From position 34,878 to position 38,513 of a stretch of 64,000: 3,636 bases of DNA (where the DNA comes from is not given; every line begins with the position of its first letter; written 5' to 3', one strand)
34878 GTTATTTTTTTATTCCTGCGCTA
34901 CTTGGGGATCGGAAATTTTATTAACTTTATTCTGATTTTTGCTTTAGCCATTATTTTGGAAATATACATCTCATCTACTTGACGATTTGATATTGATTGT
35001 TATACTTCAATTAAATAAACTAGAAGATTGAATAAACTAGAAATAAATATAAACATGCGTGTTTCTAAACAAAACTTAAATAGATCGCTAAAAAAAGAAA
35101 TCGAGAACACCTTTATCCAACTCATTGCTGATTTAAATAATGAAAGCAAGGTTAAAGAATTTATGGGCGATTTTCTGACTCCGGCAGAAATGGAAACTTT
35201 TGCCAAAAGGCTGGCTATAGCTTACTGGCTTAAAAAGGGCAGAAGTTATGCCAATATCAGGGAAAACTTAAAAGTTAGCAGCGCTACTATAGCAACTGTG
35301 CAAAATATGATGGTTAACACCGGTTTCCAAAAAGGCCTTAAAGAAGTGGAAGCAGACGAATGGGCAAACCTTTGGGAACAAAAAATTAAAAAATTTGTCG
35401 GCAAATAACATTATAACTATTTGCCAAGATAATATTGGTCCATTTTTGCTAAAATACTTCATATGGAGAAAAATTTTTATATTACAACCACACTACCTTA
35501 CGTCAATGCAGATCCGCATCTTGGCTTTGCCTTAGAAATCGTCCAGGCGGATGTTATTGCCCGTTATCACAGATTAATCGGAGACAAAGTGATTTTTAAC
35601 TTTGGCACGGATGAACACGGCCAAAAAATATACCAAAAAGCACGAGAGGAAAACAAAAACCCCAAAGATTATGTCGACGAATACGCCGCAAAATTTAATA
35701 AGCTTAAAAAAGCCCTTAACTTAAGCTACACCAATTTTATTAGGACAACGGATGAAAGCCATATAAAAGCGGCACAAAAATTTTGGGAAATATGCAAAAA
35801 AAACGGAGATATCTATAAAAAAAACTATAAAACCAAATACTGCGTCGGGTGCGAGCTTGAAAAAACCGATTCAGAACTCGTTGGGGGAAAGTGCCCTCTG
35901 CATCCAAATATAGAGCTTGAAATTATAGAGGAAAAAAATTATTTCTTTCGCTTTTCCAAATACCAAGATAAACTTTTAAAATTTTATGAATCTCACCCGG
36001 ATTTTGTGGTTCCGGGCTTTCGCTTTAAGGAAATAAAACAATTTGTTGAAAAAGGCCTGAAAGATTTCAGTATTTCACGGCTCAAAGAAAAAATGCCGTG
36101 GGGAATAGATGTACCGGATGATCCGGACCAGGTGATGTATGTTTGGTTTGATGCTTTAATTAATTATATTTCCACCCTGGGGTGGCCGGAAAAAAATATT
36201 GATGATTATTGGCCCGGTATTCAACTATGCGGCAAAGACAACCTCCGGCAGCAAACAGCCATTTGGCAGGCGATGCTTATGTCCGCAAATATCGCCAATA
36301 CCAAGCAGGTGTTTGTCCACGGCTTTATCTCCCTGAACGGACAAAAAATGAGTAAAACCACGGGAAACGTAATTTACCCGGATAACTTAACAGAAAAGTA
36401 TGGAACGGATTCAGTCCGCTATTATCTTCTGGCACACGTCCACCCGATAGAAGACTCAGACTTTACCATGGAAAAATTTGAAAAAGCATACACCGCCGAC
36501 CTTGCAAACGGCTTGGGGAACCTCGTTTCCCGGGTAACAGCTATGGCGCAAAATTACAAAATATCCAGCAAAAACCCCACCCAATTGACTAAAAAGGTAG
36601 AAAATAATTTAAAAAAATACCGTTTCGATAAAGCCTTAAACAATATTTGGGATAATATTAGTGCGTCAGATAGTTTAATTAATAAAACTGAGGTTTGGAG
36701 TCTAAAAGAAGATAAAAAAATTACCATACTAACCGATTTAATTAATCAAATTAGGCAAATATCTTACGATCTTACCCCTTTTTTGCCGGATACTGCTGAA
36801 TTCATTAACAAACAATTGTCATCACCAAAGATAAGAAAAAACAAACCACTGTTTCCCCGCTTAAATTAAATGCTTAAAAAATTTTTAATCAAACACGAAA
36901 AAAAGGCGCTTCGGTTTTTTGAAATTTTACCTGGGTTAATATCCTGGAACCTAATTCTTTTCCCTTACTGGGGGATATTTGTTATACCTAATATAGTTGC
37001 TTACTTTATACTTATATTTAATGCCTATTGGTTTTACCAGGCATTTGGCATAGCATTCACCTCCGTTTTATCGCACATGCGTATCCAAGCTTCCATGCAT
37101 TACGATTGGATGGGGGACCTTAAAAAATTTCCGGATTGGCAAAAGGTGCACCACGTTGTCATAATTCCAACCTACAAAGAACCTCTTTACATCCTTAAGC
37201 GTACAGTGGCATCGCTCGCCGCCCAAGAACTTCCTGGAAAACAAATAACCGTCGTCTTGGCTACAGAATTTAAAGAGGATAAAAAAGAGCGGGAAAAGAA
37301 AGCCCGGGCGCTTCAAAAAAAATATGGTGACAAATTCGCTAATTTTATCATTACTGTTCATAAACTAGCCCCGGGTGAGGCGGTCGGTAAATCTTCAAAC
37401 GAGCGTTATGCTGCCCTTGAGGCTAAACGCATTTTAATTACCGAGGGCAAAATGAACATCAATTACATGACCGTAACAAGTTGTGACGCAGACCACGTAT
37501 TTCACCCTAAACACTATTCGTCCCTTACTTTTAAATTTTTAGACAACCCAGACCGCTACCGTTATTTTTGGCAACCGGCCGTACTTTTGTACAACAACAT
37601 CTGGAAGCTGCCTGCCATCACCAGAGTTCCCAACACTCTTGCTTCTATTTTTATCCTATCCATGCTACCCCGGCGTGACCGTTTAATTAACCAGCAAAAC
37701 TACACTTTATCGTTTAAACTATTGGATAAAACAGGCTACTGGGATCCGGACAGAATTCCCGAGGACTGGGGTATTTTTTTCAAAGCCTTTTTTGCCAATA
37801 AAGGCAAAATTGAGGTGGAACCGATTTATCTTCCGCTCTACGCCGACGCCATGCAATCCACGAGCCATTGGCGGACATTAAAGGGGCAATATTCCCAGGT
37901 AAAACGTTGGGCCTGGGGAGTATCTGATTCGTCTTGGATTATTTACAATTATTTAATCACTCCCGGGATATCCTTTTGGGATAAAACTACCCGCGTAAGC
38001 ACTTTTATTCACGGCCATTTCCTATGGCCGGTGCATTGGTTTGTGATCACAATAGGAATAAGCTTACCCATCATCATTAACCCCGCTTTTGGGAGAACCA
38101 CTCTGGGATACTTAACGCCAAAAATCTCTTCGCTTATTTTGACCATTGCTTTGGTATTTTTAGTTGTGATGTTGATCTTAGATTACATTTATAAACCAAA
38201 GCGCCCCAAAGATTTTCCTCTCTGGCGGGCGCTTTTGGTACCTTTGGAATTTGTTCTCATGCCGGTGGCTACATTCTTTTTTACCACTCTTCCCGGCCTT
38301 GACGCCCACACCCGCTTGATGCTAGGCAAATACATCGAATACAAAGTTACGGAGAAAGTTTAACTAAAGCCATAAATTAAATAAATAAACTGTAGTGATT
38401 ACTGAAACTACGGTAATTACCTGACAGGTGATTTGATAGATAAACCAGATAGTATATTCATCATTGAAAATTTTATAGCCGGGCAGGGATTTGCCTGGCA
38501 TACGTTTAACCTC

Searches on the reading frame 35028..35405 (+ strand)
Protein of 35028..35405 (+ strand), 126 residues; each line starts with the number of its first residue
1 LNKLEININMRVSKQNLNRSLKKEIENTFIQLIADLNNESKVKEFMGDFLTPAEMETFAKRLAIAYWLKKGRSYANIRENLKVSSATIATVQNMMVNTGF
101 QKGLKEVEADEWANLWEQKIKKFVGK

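Call 73: search_protein_families(library=pfam, proteins=[window:35028-35405:+], max_evalue=0.01)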
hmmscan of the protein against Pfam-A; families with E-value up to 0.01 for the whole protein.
window:35028-35405:+ (126 aa): 1 family
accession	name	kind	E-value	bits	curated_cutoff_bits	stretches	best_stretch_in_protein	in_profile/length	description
PF01371.25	Trp_repressor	-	3.4e-15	56.3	27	1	28-96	5-74/88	Trp repressor protein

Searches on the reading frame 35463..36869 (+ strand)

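Call 10: search_protein_families(library=pfam, proteins=[window:35463-36869:+], max_evalue=0.001)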
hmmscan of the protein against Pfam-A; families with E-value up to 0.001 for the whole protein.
window:35463-36869:+ (468 aa): 5 families
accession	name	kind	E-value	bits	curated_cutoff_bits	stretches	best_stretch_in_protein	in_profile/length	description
PF09334.17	tRNA-synt_1g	-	7.7e-98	328.2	20.1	2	155-358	179-390/391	tRNA synthetases class I (M)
PF00133.28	tRNA-synt_1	-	4.3e-29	101.9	22.7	2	223-325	297-404/414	tRNA synthetases class I (I, L, M and V)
PF01406.26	tRNA-synt_1e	-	1.1e-13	51.7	27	2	13-121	18-125/301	tRNA synthetases class I (C) catalytic domain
PF01921.24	tRNA-synt_1f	-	4.1e-05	23.1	27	1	256-343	240-329/360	tRNA synthetases class I (K)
PF08264.19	Anticodon_1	-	6.9e-05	23.2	25.1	1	374-452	10-93/148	Anticodon-binding domain of tRNA ligase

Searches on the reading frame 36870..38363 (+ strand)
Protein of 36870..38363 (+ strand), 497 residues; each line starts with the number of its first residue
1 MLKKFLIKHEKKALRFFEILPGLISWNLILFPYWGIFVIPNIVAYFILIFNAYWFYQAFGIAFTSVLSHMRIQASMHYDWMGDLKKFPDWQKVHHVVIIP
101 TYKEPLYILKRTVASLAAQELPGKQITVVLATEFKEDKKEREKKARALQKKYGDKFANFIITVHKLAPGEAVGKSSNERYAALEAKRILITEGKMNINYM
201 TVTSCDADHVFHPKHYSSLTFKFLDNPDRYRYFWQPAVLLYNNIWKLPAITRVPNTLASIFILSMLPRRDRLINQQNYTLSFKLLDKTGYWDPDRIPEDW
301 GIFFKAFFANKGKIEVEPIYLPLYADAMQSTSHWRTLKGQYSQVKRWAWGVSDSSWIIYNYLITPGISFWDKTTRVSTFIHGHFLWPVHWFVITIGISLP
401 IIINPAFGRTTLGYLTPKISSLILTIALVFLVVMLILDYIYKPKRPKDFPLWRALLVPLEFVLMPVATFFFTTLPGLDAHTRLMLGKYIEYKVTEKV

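Call 11: search_protein_families(library=pfam, proteins=[window:36870-38363:+], max_evalue=0.001)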
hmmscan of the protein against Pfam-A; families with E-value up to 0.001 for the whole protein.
window:36870-38363:+ (497 aa): 2 families
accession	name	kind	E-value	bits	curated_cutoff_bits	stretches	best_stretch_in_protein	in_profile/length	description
PF13632.12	Glyco_trans_2_3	-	3.1e-07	30.8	27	1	255-436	54-197/198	Glycosyl transferase family group 2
PF00535.33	Glycos_transf_2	-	0.00066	20.1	23.3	0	97-130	2-32/168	Glycosyl transferase family 2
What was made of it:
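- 36870..38363 (+): Membrane-embedded processive-synthase-like GT2 (hyaluronan/cellulose-synthase type), usually found upstream of the module. PF13632 (call 11).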

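Call 40: search_solved_structures(query=window:36870-38363:+, max_evalue=1)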
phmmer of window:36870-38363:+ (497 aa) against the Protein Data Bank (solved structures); distinct sequences matched with E-value up to 1: 0.

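Call 41: search_protein_families(library=ncbifam, proteins=[window:36870-38363:+], max_evalue=0.01)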
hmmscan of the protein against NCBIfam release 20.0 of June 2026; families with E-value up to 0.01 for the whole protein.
window:36870-38363:+ (497 aa): 2 families
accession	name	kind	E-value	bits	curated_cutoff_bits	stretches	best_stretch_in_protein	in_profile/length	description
TIGR03030.1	CelA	equivalog_domain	0.0044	15.1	699.1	0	97-161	135-200/714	UDP-forming cellulose synthase catalytic subunit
TIGR03937.1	PgaC_IcaA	equivalog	0.0063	15.5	422.3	0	284-444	211-360/407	poly-beta-1,6-N-acetyl-D-glucosamine synthase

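Call 67: find_homologous_proteins(query=window:36870-38360:+, max_evalue=0.00001)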
Query window:36870-38360:+ (497 aa): 3889 proteins with E <= 0.00001 among 8000 candidates; the best 120 are listed.
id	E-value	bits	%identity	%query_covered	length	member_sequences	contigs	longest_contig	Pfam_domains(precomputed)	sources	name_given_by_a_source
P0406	0.0e+0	1079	92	100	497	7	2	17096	PF13632.13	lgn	-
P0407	1.3e-289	979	82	100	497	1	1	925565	PF13632.13,PF00535.33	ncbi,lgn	-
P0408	1.9e-286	969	81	100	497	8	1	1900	PF13632.13,PF00535.33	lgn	-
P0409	1.7e-279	946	80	100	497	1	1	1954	-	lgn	-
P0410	2.7e-278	942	79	100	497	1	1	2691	PF13632.13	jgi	-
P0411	5.5e-278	941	79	100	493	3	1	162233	PF13632.13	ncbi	-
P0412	1.7e-274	929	78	100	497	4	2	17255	PF13632.13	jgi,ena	-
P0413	1.7e-272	923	78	99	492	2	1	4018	-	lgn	-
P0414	1.2e-270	917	77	100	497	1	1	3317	PF13632.13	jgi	jgi:hypothetical protein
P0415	2.7e-263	892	76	100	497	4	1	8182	PF13632.13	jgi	-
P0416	6.7e-252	855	71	100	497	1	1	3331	PF13632.13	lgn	-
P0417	4.6e-248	842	71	100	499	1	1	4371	PF13632.13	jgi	jgi:cellulose synthase/poly-beta-1,6-N-acetylglucosamine synthase-like glycosyltransferase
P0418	2.1e-247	840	70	100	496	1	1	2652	PF13632.13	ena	-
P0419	2.7e-247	840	69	100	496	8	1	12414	PF13632.13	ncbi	ncbi:MAG: glycosyltransferase family 2 protein [bacterium]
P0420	3.6e-247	839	70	100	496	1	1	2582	PF13632.13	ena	-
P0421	4.7e-247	839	69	100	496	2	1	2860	PF13632.13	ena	-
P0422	5.3e-247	839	71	100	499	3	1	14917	PF13632.13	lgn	-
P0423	6.4e-247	838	70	100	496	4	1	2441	PF13632.13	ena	-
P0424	3.3e-246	836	71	100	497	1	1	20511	PF13632.13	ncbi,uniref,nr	ncbi:hypothetical protein A2Z22_00830 [Candidatus Woesebacteria bacterium RBG_16_34_12]|uniref:Glyco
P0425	7.5e-246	835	70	100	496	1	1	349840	PF13632.13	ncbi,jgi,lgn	-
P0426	1.2e-245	834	70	100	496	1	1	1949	PF13632.13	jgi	jgi:hypothetical protein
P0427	2.9e-245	833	69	100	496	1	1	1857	PF13632.13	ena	-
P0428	3.5e-245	833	71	100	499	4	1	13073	PF13632.13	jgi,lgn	jgi:cellulose synthase/poly-beta-1,6-N-acetylglucosamine synthase-like glycosyltransferase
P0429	6.0e-245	832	70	100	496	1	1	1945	PF13632.13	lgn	-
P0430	1.2e-244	831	69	100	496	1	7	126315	PF13632.13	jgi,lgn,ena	jgi:cellulose synthase/poly-beta-1,6-N-acetylglucosamine synthase-like glycosyltransferase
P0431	1.2e-244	831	69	100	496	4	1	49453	PF13632.13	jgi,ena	-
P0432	2.1e-244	830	70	100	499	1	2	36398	PF13632.13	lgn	-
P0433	2.5e-244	830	69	100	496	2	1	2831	PF13632.13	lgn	-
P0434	2.5e-244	830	69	100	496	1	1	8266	PF13632.13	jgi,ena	-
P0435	2.9e-244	830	69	100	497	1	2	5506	PF13632.13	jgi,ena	-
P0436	4.0e-244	829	68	100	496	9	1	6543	PF13632.13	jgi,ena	-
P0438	7.7e-244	828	69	100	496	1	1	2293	PF13632.13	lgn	-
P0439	1.9e-243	827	68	100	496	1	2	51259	PF13632.13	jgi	jgi:cellulose synthase/poly-beta-1,6-N-acetylglucosamine synthase-like glycosyltransferase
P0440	3.7e-243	826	69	100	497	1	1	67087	PF13632.13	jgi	jgi:hypothetical protein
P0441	3.8e-243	826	69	100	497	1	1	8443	PF13632.13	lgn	-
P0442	3.9e-243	826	70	100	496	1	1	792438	PF13632.13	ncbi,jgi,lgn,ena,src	-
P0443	4.3e-243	826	69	100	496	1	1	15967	PF13632.13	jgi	-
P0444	4.9e-243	826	69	100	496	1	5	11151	PF13632.13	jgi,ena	-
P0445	5.8e-243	825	69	100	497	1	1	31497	PF13632.13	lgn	-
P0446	5.9e-243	825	68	100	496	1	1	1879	PF13632.13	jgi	jgi:hypothetical protein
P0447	6.3e-243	825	70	100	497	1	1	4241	PF13632.13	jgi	-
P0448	6.6e-243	825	69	100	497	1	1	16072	PF13632.13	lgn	-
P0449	6.6e-243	825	68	100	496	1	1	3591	PF13632.13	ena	-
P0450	7.9e-243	825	68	100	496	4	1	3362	PF13632.13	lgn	-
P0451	1.1e-242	824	69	100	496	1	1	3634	PF13632.13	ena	-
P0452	1.2e-242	824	70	100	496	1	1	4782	PF13632.13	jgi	jgi:cellulose synthase/poly-beta-1,6-N-acetylglucosamine synthase-like glycosyltransferase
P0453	1.2e-242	824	69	100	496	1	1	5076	PF13632.13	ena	-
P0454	1.9e-242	824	69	100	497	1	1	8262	PF13632.13,PF00535.33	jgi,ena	-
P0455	2.0e-242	824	68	100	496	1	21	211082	PF13632.13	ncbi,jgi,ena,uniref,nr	ncbi:MAG: hypothetical protein UW60_C0019G0016 [Candidatus Woesebacteria bacterium GW2011_GWA2_44_33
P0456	2.8e-242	823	68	100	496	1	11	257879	PF13632.13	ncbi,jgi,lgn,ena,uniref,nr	ncbi:hypothetical protein A2630_01265 [Candidatus Woesebacteria bacterium RIFCSPHIGHO2_01_FULL_44_10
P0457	3.2e-242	823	69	100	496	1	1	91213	PF13632.13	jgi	jgi:cellulose synthase/poly-beta-1,6-N-acetylglucosamine synthase-like glycosyltransferase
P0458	3.3e-242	823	69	100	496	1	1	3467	PF13632.13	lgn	-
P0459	4.3e-242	822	69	100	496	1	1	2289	PF13632.13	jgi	jgi:cellulose synthase/poly-beta-1,6-N-acetylglucosamine synthase-like glycosyltransferase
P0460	4.3e-242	822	68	100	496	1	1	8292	PF13632.13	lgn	-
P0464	9.6e-242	821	69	100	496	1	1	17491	PF13632.13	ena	-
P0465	1.3e-241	821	68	100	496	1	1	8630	PF13632.13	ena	-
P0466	2.6e-241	820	70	100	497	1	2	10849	PF13632.13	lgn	-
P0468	3.8e-241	819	69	100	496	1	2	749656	PF13632.13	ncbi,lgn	-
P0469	3.9e-241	819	69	100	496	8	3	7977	PF13632.13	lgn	-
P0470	4.2e-241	819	69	100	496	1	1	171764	PF13632.13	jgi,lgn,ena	-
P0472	5.5e-241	819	67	100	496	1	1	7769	PF13632.13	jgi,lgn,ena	-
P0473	5.7e-241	819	69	100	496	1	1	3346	PF13632.13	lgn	-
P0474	5.9e-241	819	69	97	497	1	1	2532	PF13632.13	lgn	-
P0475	7.3e-241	818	68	100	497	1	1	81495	PF13632.13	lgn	-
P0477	8.0e-241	818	69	100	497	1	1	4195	PF13632.13,PF00535.33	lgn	-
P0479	1.5e-240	817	68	100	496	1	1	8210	PF13632.13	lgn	-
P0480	1.7e-240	817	69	100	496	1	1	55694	PF13632.13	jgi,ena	-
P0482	2.0e-240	817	69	100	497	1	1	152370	PF13632.13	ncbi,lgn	ncbi:MAG TPA: glycosyltransferase family 2 protein [Patescibacteria group bacterium]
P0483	2.2e-240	817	69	100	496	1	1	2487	PF13632.13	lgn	-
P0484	4.1e-240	816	67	100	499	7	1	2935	PF13632.13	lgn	-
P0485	4.3e-240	816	69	99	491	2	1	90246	PF13632.13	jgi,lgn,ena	-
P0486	5.7e-240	815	68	100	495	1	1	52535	PF13632.13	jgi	jgi:cellulose synthase/poly-beta-1,6-N-acetylglucosamine synthase-like glycosyltransferase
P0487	8.2e-240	815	68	100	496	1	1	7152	PF13632.13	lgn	-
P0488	8.4e-240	815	69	100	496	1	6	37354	PF13632.13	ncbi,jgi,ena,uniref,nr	ncbi:hypothetical protein A2115_01225 [Candidatus Woesebacteria bacterium GWA1_41_8]|uniref:Glycosyl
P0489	9.4e-240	815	68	100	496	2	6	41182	PF13632.13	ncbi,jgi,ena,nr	ncbi:MAG: hypothetical protein UT00_C0022G0001 [Parcubacteria group bacterium GW2011_GWA1_38_7]|nr:M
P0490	1.2e-239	814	69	100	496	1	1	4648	PF13632.13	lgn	-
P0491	1.2e-239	814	69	100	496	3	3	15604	PF13632.13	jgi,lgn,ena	-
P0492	1.6e-239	814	69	100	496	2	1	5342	PF13632.13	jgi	jgi:hypothetical protein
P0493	1.9e-239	814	68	100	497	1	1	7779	PF13632.13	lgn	-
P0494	2.3e-239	814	67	100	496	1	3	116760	PF13632.13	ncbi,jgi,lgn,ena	-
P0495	2.3e-239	813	68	100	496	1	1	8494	PF13632.13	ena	-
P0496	2.8e-239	813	68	100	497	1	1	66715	PF13632.13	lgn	-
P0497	3.2e-239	813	69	100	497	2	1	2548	PF13632.13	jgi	jgi:hypothetical protein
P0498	4.4e-239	813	68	100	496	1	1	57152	PF13632.13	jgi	jgi:hypothetical protein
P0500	6.1e-239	812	69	100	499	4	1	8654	PF13632.13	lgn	-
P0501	9.4e-239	811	68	100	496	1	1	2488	PF13632.13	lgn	-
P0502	1.0e-238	811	69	100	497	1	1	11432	PF13632.13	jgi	jgi:hypothetical protein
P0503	1.4e-238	811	68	100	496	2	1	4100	PF13632.13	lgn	-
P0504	1.5e-238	811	68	100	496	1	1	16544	PF13632.13,PF00535.33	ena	-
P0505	1.6e-238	811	68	100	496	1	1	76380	PF13632.13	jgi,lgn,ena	-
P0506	1.6e-238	811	68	100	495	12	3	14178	PF13632.13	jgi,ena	-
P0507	1.9e-238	810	69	100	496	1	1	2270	PF13632.13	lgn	-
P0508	1.9e-238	810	68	100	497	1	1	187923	PF13632.13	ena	-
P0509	1.9e-238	810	67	100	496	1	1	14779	PF13632.13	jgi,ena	-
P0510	2.1e-238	810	68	100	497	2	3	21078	PF13632.13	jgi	jgi:hypothetical protein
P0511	2.4e-238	810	69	100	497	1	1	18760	PF13632.13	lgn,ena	-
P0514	6.8e-238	809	68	100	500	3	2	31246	PF13632.13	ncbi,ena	-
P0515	1.0e-237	808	66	100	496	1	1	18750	PF13632.13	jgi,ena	-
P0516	1.1e-237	808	67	100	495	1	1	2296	PF13632.13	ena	-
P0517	1.6e-237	807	68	100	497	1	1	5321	PF13632.13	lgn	-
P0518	1.6e-237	807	67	100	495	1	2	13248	PF13632.13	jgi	-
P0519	2.2e-237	807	67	100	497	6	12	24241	PF13632.13,PF00535.33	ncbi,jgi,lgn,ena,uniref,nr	ncbi:hypothetical protein A2955_04890 [Candidatus Woesebacteria bacterium RIFCSPLOWO2_01_FULL_37_19]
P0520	2.2e-237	807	69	99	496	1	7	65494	PF13632.13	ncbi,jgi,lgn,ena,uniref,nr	ncbi:hypothetical protein A2801_02190 [Candidatus Woesebacteria bacterium RIFCSPHIGHO2_01_FULL_41_10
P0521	2.8e-237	807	68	100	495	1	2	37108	PF13632.13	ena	-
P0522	2.8e-237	807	69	100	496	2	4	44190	PF13632.13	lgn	-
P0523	3.9e-237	806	68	100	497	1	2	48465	PF13632.13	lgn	-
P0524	4.7e-237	806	68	100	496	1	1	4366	PF13632.13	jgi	jgi:cellulose synthase/poly-beta-1,6-N-acetylglucosamine synthase-like glycosyltransferase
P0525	4.9e-237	806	71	95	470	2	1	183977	PF13632.13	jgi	jgi:cellulose synthase/poly-beta-1,6-N-acetylglucosamine synthase-like glycosyltransferase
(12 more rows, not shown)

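Call 76: predict_structure(alignment_id=A5)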
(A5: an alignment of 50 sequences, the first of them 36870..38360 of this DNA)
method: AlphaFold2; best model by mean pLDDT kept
length: 497 residues; sequences in the alignment: 50
mean_pLDDT: 69.8   pTM: 0.66
mean pLDDT of the five models: 69.8, 68.0, 66.5, 58.0, 56.5
residues with pLDDT >= 90: 100; 70-90: 119; 50-70: 219; < 50: 59
segments of 3 or more residues with pLDDT < 50: 240-243, 269-275, 321-326, 348-351, 414-417, 475-497
pLDDT, mean of each block of 10 residues (from residue 1): 86 77 60 63 66 60 61 77 93 94 86 93 96 86 93 95 82 79 93 94 83 90 89 70 53 55 51 57 85 54 75 68 49 63 54 67 77 61 55 55 62 50 60 59 57 62 52 49 43 39
secondary structure, 60 per line:
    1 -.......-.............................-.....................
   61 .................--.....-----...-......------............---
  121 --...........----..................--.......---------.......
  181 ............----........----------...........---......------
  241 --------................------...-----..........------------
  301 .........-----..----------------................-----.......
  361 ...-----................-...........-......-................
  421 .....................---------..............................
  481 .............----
elements in order: H2-8 H10-38 H40-77 H80-84 E94-99 H106-117 E126-133 H138-155 E158-164 H174-192 E200-204 H215-225 E232-234 H249-264 E279-281 H282-288 H301-309 H333-348 H354-363 H369-384 H386-396 H398-403 H405-441 H451-493
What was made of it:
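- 36870..38363 (+): The AlphaFold model has pLDDT 69.8, with a confident GT-A core (call 76).
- On Processive membrane-integrated GT2 synthases (HAS/BcsA type): The model is only moderately confident (pLDDT 69.8, call 76).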

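Call 78: fold_search(model_id=the predicted structure, library=pdb)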
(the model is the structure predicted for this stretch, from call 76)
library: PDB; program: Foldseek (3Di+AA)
matches with E <= 10: 556; with E <= 0.001: 17
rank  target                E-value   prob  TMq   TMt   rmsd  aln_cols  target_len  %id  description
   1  7sp7_A                8.0e-06  1.00  0.48  0.48   7.9       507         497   14  Chlorella virus hyaluronan synthase inhibited by UDP (released 2022-04-06)
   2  7sp8_A                1.4e-05  1.00  0.40  0.39  20.1       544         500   12  Chlorella virus Hyaluronan Synthase bound to UDP-GlcNAc (released 2022-04-06)
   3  6yv7_B                4.6e-05  1.00  0.40  0.54  14.2       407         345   12  Mannosyltransferase PcManGT from Pyrobaculum calidifontis (released 2020-07-22)
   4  9yq2_A                5.2e-05  1.00  0.39  0.40  18.7       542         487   13  Chlorella virus hyaluronan synthase bound to DDM (released 2025-12-10)
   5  7sp9_A                5.2e-05  1.00  0.37  0.37  16.0       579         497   12  Chlorella virus Hyaluronan Synthase in the GlcNAc-primed channel-closed state (released 2022-04-06)
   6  9yq5_A                9.1e-05  1.00  0.50  0.50   7.6       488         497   13  Chlorella virus hyaluronan synthase bound to an inserted UDP-GlcA (released 2025-12-10)
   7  8snc_A                9.1e-05  1.00  0.44  0.44  16.6       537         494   12  Chlorella virus Hyaluronan Synthase bound to GlcA extended GlcNAc primer (released 2024-05-01)
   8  8sne_A                1.1e-04  1.00  0.49  0.50   7.4       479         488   13  Chlorella virus Hyaluronan Synthase bound to GlcA extended GlcNAc primer and UDP (released 2024-05-01)
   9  9yq4_A                1.6e-04  1.00  0.46  0.47  10.8       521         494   11  Chlorella virus hyaluronan synthase bound to a proofreading UDP-GlcA (released 2025-12-10)
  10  6yv7_A                2.4e-04  1.00  0.39  0.51   9.5       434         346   11  Mannosyltransferase PcManGT from Pyrobaculum calidifontis (released 2020-07-22)
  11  9fmv_A                2.4e-04  1.00  0.40  0.28  17.4       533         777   14  Cryo-EM structure of the c-di-GMP-free synthase:pEtN transferase complex (BcsA-Bct-G3) from the E. coli cellulose secr (released 2024-10-16)
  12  9b8v_E                2.4e-04  1.00  0.43  0.27  17.6       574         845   13  AlphaFold2 informed cryo-EM model of the E. coli cellulose synthase BcsAG3B6 complex (released 2025-02-19)
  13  8smn_A                2.9e-04  1.00  0.33  0.32  19.7       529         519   10  Xenopus laevis hyaluronan synthase 1, nascent HA polymer bound state (released 2024-05-01)
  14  8smm_A                3.9e-04  1.00  0.43  0.43  14.9       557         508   11  Xenopus laevis hyaluronan synthase 1 (released 2024-05-01)
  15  5ej1_A                5.7e-04  1.00  0.40  0.29  14.7       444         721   17  Pre-translocation state of bacterial cellulose synthase (released 2016-03-30)
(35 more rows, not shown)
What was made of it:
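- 36870..38363 (+): Foldseek best hit is Chlorella virus hyaluronan synthase 7sp7 (E 8e-6), followed by BcsA (call 78).
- On Processive membrane-integrated GT2 synthases (HAS/BcsA type): Foldseek best hits are hyaluronan synthase (E 8e-6) and BcsA (call 78).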
